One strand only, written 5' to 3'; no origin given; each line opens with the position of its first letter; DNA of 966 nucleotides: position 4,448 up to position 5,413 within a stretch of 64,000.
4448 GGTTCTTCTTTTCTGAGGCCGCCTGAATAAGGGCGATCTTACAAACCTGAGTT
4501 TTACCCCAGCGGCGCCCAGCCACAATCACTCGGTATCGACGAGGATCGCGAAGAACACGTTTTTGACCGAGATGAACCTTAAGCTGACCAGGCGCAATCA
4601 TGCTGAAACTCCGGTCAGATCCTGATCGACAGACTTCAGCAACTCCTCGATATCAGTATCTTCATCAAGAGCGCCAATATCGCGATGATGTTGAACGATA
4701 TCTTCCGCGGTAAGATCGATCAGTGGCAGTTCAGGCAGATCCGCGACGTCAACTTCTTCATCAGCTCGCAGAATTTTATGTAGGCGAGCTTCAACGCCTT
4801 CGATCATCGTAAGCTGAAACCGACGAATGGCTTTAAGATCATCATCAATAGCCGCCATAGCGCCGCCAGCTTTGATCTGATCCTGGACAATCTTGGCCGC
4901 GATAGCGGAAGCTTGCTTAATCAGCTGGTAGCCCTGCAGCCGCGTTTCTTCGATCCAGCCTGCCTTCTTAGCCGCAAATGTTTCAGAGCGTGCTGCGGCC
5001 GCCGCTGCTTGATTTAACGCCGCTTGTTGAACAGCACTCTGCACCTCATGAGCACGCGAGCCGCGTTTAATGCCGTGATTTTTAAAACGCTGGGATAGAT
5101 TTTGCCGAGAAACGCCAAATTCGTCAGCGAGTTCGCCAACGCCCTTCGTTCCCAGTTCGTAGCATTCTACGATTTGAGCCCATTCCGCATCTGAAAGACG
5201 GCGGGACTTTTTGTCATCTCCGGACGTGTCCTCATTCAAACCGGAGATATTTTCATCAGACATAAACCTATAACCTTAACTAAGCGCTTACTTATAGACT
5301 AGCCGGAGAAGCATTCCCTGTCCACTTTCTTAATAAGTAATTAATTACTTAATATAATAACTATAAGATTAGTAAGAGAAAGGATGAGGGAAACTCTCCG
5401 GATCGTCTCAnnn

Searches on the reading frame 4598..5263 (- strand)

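Call 46: search_protein_families(library=pfam, proteins=[window:4598-5263:-], max_evalue=0.001)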
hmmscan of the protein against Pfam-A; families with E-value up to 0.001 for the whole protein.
window:4598-5263:- (221 aa): 0 families

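Call 75: search_protein_families(library=ncbifam, proteins=[window:4598-5263:-], max_evalue=1)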
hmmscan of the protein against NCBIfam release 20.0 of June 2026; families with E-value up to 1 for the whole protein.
window:4598-5263:- (221 aa): 4 families
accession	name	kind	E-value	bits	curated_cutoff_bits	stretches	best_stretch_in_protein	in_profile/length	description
NF001069.0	PRK00118.1-5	equivalog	0.02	15.3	194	1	31-61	26-56/110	putative DNA-binding protein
NF033788.1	HTH_metalloreg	subfamily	0.02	14.7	55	1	23-59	8-45/77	metalloregulator ArsR/SmtB family transcription factor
NF001070.0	PRK00118.1-6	equivalog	0.023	15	117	1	32-59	27-54/110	putative DNA-binding protein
NF047595.1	IS66_ISRel24_TnpA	equivalog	0.11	13.1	74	1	20-127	2-107/113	IS66-like element accessory protein TnpA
